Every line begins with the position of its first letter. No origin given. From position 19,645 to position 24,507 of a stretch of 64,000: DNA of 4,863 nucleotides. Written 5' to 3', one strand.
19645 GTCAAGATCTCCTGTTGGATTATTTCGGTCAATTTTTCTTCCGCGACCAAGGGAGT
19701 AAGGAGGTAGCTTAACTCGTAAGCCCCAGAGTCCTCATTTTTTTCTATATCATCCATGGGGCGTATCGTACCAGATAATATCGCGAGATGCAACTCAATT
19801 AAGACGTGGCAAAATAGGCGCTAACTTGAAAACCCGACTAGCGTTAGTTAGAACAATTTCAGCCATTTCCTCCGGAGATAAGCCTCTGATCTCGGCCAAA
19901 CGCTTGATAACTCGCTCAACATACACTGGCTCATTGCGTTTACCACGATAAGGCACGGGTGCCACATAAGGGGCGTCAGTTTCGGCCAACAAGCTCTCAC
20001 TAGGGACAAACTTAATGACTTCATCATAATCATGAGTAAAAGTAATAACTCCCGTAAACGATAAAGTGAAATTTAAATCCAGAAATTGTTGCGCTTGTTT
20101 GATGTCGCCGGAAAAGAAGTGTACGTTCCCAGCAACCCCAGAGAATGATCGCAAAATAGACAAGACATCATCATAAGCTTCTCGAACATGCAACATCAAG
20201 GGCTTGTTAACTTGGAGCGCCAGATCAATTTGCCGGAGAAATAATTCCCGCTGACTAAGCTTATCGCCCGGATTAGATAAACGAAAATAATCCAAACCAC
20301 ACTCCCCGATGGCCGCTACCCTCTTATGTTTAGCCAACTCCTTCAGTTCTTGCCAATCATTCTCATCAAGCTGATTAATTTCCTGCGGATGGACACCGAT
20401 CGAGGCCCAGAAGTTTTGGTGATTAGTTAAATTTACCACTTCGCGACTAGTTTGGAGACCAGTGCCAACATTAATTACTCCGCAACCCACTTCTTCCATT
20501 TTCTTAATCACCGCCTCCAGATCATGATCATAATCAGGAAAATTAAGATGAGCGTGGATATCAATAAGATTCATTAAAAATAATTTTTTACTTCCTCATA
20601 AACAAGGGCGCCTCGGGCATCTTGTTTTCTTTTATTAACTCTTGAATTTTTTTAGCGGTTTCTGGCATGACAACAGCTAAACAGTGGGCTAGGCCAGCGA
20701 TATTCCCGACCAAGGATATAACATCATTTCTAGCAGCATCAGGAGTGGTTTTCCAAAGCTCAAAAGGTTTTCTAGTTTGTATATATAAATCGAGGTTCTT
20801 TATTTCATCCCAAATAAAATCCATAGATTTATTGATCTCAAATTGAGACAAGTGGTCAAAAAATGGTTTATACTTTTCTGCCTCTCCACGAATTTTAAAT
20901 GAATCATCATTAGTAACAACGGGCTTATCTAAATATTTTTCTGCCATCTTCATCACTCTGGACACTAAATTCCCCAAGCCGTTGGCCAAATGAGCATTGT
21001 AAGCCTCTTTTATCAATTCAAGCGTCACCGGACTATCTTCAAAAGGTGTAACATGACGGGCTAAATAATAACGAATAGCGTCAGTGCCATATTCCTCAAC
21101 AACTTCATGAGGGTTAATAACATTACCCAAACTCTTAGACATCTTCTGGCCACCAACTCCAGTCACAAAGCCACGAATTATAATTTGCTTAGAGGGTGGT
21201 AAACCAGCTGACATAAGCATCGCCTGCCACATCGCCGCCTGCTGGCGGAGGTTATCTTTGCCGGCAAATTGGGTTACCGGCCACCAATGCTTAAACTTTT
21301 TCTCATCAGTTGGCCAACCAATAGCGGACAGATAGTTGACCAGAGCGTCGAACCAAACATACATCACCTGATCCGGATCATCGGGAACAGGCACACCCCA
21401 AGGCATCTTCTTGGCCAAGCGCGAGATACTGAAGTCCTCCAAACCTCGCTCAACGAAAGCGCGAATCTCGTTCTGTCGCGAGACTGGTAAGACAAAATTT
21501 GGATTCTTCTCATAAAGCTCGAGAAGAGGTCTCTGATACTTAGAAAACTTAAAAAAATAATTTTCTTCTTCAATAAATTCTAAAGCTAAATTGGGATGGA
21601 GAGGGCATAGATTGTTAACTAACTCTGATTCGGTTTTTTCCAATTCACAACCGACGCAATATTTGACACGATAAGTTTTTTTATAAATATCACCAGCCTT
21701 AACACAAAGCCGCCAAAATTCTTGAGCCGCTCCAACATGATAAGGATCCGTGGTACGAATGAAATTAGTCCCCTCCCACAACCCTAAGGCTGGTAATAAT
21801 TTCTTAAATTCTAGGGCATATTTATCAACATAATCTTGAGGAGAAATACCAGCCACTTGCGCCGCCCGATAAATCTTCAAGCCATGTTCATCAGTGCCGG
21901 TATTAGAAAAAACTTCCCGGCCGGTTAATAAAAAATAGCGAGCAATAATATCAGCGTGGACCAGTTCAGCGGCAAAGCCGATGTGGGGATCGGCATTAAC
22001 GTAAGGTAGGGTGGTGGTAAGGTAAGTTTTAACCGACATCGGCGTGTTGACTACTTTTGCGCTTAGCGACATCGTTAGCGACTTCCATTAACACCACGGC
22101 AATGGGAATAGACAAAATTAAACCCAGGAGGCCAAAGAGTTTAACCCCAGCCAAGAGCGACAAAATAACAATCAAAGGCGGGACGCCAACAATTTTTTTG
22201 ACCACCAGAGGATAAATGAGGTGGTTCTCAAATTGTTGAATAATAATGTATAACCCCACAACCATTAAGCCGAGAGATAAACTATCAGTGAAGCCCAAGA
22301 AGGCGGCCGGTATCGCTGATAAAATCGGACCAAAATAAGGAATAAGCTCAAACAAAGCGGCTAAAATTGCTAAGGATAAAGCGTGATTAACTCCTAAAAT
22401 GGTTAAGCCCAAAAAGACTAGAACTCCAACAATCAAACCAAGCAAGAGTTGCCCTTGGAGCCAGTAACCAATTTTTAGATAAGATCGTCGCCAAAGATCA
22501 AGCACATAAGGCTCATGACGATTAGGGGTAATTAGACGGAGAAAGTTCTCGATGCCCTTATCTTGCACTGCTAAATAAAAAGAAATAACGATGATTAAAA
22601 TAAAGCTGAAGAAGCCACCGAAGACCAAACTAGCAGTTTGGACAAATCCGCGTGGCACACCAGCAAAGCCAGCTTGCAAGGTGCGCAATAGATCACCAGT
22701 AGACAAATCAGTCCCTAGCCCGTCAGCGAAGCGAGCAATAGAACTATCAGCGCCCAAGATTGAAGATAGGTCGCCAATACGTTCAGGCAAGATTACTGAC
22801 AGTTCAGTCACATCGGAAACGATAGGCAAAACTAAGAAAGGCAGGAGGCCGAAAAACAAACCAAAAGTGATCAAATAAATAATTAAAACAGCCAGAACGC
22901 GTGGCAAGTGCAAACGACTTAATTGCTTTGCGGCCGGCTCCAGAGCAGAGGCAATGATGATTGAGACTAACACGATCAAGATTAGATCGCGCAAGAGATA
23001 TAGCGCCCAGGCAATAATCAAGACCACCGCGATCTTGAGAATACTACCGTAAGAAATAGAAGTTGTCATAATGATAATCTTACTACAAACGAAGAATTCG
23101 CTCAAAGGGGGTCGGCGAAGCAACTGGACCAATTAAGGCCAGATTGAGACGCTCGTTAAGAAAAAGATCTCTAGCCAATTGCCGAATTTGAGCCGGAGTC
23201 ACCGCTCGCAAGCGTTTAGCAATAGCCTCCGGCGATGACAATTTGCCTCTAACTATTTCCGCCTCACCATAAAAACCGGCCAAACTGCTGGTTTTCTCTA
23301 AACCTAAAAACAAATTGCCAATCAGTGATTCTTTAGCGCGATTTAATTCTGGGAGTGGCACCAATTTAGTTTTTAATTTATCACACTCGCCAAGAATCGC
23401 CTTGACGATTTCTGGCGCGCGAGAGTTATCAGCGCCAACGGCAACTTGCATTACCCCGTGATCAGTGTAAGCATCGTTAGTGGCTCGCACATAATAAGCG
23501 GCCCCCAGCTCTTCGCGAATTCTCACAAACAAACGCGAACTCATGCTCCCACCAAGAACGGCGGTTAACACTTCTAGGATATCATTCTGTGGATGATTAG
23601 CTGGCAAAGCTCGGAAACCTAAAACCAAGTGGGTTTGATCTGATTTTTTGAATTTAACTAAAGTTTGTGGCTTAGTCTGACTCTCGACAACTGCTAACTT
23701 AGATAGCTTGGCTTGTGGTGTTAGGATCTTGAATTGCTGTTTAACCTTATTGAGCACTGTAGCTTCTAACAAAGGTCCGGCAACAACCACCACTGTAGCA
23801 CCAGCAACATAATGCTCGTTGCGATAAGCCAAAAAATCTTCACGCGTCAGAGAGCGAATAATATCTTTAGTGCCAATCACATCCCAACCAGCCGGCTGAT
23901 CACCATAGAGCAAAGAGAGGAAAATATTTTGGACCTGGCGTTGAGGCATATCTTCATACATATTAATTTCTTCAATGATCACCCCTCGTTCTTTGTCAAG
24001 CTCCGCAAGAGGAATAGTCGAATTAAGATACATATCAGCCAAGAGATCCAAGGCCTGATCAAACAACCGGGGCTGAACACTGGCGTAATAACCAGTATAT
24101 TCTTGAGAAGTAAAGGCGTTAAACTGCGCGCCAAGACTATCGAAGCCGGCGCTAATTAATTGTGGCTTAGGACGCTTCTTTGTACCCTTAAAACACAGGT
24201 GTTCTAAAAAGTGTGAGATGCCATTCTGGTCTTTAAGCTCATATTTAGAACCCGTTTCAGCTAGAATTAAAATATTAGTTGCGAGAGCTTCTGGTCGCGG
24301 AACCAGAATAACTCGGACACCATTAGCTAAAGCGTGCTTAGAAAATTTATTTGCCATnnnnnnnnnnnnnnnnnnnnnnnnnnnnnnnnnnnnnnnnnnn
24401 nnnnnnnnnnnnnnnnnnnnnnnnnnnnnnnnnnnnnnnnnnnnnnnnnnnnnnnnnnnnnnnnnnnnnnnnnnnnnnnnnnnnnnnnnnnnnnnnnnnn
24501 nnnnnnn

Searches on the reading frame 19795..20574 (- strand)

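Call 51: search_protein_families(library=pfam, proteins=[window:19795-20574:-], max_evalue=0.001)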
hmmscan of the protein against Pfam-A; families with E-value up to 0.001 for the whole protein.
window:19795-20574:- (259 aa): 1 family
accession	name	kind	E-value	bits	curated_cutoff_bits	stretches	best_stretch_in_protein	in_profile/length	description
PF01026.27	TatD_DNase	-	4.4e-76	256.1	27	1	4-250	1-253/253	TatD related DNase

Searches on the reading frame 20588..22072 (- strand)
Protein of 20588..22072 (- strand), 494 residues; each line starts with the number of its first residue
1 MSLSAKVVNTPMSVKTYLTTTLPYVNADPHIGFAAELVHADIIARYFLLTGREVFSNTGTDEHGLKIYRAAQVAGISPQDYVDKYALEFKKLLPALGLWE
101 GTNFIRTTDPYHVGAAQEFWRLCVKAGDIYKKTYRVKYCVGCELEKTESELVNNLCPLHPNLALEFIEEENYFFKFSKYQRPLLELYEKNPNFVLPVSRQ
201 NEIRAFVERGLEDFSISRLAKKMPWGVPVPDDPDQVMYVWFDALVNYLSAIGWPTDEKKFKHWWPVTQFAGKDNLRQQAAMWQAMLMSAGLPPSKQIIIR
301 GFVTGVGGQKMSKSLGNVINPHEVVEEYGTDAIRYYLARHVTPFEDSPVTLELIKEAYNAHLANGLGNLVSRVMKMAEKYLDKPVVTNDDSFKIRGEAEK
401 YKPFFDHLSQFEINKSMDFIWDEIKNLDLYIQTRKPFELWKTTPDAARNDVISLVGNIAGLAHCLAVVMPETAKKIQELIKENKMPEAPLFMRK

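Call 51: search_protein_families(library=pfam, proteins=[window:20588-22072:-], max_evalue=0.001)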
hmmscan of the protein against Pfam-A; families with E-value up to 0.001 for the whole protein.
window:20588-22072:- (494 aa): 4 families
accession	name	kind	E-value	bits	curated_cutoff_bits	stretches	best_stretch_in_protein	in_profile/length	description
PF09334.17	tRNA-synt_1g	-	8.8e-87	291.8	20.1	1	17-374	2-391/391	tRNA synthetases class I (M)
PF00133.28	tRNA-synt_1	-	1.3e-31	110.2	22.7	2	235-340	297-404/414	tRNA synthetases class I (I, L, M and V)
PF01406.26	tRNA-synt_1e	-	1.9e-11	44.4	27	1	298-339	242-282/301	tRNA synthetases class I (C) catalytic domain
PF01921.24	tRNA-synt_1f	-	3.5e-05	23.3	27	0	302-358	274-329/360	tRNA synthetases class I (K)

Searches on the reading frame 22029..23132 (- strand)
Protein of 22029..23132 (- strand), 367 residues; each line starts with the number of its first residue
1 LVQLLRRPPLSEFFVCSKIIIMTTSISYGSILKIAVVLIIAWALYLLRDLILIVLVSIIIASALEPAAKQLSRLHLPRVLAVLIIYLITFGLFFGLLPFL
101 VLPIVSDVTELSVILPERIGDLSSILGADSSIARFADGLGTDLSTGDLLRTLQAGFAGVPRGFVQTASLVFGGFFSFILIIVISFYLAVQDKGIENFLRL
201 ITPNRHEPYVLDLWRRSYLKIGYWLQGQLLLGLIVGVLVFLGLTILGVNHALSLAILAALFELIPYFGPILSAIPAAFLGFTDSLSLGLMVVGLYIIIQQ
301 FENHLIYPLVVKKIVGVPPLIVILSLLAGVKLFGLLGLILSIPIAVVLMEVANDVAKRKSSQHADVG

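Call 51: search_protein_families(library=pfam, proteins=[window:22029-23132:-], max_evalue=0.001)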
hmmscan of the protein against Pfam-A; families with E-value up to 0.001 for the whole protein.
window:22029-23132:- (367 aa): 1 family
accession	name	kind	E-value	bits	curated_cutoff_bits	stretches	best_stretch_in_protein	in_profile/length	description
PF01594.21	AI-2E_transport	-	1.7e-53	182.4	34.3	1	33-353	3-324/327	AI-2E family transporter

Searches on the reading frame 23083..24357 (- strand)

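Call 51: search_protein_families(library=pfam, proteins=[window:23083-24357:-], max_evalue=0.001)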
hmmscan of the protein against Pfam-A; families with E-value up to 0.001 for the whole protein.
window:23083-24357:- (424 aa): 2 families
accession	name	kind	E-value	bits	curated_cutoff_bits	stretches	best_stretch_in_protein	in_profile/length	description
PF00675.25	Peptidase_M16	-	5.6e-34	117.6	22.3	1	16-163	2-148/149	Insulinase (Peptidase family M16)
PF05193.26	Peptidase_M16_C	-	4.2e-33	115.2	23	1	169-345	1-181/181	Peptidase M16 inactive domain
